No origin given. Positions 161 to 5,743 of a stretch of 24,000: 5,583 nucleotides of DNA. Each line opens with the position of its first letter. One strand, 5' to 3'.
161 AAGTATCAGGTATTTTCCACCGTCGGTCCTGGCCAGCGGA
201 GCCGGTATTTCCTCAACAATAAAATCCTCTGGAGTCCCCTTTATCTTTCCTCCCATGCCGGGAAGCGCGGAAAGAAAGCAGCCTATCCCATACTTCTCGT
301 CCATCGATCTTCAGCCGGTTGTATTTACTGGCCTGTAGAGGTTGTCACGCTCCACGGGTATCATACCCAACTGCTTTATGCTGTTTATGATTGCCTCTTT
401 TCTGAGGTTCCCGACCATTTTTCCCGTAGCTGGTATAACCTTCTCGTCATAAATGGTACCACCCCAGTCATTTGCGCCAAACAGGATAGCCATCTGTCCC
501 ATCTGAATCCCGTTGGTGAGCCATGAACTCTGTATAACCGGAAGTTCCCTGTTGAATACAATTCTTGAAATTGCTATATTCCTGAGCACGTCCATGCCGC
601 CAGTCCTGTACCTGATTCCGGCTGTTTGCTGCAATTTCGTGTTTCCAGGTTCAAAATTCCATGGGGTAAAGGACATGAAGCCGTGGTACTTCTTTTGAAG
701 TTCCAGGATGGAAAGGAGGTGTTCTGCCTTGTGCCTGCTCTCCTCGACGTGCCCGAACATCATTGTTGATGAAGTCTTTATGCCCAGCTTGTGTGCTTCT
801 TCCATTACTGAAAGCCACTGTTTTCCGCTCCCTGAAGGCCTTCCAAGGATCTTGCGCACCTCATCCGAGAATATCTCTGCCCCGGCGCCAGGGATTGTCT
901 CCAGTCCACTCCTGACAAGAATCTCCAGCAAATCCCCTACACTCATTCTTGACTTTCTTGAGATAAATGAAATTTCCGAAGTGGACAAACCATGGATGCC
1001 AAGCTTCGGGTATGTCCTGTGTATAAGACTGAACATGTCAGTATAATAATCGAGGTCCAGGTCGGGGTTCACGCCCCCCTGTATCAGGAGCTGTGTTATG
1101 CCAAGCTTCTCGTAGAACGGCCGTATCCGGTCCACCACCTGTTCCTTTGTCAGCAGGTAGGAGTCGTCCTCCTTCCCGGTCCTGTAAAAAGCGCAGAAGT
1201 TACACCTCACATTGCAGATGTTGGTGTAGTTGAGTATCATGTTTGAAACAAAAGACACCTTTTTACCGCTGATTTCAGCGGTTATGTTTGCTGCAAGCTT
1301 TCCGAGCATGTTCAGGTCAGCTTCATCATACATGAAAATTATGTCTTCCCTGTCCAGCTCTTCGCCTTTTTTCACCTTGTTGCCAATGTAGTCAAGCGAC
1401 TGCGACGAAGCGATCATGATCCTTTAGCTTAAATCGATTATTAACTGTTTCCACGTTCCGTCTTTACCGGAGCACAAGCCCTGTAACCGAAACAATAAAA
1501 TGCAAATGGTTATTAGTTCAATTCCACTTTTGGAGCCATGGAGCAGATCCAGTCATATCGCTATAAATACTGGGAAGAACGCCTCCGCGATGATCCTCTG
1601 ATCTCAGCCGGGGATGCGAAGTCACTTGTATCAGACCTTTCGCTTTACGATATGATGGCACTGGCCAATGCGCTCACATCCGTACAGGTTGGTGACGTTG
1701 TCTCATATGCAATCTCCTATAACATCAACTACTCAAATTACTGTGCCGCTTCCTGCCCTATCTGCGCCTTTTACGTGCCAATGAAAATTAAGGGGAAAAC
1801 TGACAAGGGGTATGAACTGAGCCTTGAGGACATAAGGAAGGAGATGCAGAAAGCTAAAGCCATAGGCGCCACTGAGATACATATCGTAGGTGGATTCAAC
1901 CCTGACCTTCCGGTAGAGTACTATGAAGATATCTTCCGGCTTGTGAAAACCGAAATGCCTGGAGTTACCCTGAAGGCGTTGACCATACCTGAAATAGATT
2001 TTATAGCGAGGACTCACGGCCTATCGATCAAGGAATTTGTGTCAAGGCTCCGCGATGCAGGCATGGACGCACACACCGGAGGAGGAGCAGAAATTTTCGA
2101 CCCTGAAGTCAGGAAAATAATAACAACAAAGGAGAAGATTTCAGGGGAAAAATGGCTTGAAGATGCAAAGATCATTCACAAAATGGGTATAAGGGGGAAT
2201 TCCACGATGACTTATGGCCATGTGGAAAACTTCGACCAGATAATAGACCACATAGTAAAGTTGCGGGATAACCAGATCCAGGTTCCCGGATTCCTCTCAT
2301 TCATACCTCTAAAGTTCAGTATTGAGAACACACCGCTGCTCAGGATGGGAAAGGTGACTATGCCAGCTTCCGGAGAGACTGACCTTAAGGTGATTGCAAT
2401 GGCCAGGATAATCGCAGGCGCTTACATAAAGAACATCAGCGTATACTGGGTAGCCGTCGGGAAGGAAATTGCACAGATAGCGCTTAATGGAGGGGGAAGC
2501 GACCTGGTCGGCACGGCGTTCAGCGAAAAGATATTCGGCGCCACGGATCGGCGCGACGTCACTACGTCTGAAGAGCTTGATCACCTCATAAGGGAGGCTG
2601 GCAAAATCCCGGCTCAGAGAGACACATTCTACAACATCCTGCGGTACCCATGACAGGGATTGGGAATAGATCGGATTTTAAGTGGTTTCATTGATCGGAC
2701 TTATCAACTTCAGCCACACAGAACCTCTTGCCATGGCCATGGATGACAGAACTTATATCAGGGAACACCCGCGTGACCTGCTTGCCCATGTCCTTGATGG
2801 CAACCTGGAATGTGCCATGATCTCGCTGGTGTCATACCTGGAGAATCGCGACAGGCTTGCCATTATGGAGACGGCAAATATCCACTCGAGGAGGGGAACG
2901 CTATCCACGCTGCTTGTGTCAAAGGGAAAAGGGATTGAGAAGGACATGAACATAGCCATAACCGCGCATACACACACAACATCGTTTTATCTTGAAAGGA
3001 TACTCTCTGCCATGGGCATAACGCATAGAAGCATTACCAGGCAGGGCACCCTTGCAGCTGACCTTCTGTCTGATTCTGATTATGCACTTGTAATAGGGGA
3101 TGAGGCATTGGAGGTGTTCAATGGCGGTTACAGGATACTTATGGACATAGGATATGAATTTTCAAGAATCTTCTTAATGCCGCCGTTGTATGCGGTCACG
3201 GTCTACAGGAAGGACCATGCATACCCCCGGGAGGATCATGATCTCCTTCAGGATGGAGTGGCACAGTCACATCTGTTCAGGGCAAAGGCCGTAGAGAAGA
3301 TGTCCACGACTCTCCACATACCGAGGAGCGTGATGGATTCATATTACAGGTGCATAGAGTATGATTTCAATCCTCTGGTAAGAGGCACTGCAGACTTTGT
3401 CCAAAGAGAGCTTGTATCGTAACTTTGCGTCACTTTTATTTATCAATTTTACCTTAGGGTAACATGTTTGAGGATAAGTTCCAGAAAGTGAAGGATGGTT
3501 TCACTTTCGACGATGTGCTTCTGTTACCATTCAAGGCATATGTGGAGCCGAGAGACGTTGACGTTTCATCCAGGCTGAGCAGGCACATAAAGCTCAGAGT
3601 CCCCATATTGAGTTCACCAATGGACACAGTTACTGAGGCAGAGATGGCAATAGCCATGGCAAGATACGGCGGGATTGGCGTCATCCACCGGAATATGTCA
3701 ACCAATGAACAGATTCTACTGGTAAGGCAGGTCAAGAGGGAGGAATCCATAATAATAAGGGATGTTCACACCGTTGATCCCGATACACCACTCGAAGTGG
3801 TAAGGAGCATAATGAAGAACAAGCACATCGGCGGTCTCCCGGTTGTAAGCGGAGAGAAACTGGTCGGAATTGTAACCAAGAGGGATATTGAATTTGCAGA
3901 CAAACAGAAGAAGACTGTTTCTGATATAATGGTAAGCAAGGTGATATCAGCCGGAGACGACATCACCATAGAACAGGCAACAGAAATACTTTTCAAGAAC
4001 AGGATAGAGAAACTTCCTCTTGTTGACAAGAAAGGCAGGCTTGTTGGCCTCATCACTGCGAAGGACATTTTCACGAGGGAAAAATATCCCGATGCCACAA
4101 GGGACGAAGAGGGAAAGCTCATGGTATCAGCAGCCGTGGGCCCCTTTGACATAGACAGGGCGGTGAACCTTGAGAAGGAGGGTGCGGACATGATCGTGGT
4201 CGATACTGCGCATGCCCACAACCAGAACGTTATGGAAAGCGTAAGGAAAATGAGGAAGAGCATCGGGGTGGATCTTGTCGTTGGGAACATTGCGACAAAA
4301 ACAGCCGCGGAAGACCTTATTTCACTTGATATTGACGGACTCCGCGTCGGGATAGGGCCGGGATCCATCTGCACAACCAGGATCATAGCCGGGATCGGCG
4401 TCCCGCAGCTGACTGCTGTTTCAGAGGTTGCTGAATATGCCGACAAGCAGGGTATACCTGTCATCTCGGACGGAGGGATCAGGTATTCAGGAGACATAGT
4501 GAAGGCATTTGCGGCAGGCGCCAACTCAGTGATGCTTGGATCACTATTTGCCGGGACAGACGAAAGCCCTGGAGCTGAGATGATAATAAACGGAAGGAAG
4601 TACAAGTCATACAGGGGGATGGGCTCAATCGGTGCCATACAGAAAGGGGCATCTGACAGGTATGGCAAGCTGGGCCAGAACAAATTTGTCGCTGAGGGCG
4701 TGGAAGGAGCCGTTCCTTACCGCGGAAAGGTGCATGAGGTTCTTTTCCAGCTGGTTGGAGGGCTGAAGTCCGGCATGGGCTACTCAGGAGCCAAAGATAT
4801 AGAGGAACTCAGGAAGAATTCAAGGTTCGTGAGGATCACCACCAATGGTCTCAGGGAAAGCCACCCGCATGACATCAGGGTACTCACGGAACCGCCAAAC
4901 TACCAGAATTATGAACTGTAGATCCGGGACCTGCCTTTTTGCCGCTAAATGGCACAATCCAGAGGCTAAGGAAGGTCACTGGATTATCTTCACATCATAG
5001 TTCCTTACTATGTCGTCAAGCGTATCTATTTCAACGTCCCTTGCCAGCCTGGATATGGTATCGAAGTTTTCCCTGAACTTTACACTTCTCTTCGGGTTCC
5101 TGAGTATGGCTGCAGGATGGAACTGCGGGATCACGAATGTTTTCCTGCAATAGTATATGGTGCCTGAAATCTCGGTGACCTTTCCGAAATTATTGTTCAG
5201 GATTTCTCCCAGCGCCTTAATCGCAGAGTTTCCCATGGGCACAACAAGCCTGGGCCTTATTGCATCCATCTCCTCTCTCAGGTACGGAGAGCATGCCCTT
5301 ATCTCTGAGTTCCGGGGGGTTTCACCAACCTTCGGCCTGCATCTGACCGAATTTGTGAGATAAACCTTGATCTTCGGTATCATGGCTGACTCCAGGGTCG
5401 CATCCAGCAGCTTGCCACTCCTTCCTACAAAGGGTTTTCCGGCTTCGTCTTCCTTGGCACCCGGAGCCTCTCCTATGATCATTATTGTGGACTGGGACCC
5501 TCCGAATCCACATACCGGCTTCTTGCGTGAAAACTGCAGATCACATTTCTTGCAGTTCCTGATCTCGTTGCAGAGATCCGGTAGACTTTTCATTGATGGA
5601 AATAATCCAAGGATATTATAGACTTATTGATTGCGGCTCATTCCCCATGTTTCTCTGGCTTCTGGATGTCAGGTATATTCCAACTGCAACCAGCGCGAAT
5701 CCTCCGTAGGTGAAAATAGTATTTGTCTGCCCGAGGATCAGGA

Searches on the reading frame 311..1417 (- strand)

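Call 19: search_protein_families(library=pfam, proteins=[window:311-1417:-], max_evalue=0.001)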
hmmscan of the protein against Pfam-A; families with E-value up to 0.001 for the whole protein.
window:311-1417:- (368 aa): 2 families
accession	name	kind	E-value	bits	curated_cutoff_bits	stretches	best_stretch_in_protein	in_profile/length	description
PF04055.27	Radical_SAM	-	6.2e-26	92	29.5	1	63-234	2-162/166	Radical SAM superfamily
PF19288.4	CofH_C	-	5.2e-23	81.7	27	1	245-364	2-119/125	CofH/MqnC C-terminal region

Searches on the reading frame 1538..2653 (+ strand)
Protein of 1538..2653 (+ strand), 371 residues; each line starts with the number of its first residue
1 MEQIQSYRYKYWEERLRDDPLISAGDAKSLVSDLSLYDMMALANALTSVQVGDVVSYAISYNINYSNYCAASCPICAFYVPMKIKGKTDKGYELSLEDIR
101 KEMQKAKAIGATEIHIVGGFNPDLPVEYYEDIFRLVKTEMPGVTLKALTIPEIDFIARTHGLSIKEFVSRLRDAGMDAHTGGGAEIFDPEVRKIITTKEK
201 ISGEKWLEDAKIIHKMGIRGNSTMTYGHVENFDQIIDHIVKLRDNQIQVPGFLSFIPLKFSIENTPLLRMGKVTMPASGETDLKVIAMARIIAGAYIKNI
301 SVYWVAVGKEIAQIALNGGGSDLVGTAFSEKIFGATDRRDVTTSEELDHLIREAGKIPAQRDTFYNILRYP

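Call 19: search_protein_families(library=pfam, proteins=[window:1538-2653:+], max_evalue=0.001)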
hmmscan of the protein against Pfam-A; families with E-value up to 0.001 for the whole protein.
window:1538-2653:+ (371 aa): 2 families
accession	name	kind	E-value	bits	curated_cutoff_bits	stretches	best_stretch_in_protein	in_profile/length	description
PF04055.27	Radical_SAM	-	1.3e-20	74.7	29.5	1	63-239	1-163/166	Radical SAM superfamily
PF19288.4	CofH_C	-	1.2e-19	70.8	27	1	251-369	3-120/125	CofH/MqnC C-terminal region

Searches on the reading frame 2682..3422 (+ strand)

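Call 19: search_protein_families(library=pfam, proteins=[window:2682-3422:+], max_evalue=0.001)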
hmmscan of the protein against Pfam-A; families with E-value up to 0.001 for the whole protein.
window:2682-3422:+ (246 aa): 1 family
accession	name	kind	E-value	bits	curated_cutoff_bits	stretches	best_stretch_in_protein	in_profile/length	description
PF02621.19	VitK2_biosynth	-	7.1e-27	94.9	26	1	5-232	3-238/252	Menaquinone biosynthesis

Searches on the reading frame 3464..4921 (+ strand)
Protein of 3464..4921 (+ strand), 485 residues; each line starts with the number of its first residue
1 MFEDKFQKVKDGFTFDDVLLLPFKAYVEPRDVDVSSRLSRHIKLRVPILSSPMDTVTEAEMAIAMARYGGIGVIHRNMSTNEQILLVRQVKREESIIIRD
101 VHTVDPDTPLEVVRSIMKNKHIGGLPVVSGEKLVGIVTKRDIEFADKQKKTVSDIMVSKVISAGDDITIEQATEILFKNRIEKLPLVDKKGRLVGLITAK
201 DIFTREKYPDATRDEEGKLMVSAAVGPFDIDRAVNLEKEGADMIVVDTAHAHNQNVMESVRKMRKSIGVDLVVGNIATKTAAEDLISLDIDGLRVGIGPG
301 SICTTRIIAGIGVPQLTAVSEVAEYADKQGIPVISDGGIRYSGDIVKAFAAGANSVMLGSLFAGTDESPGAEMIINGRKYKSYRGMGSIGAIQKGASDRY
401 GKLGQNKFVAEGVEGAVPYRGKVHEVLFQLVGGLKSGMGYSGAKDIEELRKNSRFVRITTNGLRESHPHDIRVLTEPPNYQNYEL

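Call 19: search_protein_families(library=pfam, proteins=[window:3464-4921:+], max_evalue=0.001)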
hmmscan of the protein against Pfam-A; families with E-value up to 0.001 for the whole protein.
window:3464-4921:+ (485 aa): 6 families
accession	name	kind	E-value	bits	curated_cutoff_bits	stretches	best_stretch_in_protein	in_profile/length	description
PF00478.31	IMPDH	-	9.3e-150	498.8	25.6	1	12-469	1-345/345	IMP dehydrogenase / GMP reductase domain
PF00571.33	CBS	-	6.7e-26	90.8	24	2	95-142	3-51/57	CBS domain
PF01070.24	FMN_dh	-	4.6e-11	42.8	24.9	1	248-362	198-305/350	FMN-dependent dehydrogenase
PF03060.21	NMO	-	1.8e-10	41.2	28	1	212-372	87-235/331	Nitronate monooxygenase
PF00977.27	His_biosynth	-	9.7e-06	25.6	23.6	0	319-361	62-104/228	Histidine biosynthesis protein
PF01645.23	Glu_synthase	-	3.9e-05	23.4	20.4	1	265-360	205-305/369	Conserved region in glutamate synthase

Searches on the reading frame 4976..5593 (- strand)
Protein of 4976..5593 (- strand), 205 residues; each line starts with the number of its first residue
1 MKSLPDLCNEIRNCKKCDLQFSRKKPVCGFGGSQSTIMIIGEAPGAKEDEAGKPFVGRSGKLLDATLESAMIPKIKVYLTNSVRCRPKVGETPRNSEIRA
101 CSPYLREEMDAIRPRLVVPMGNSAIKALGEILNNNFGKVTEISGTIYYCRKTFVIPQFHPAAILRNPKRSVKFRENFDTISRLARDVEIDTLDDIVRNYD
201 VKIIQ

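Call 19: search_protein_families(library=pfam, proteins=[window:4976-5593:-], max_evalue=0.001)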
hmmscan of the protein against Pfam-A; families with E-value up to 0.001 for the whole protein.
window:4976-5593:- (205 aa): 1 family
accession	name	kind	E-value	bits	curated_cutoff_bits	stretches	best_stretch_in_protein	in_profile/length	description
PF03167.25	UDG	-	1.7e-36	125.9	24.3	1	29-174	2-134/141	Uracil DNA glycosylase superfamily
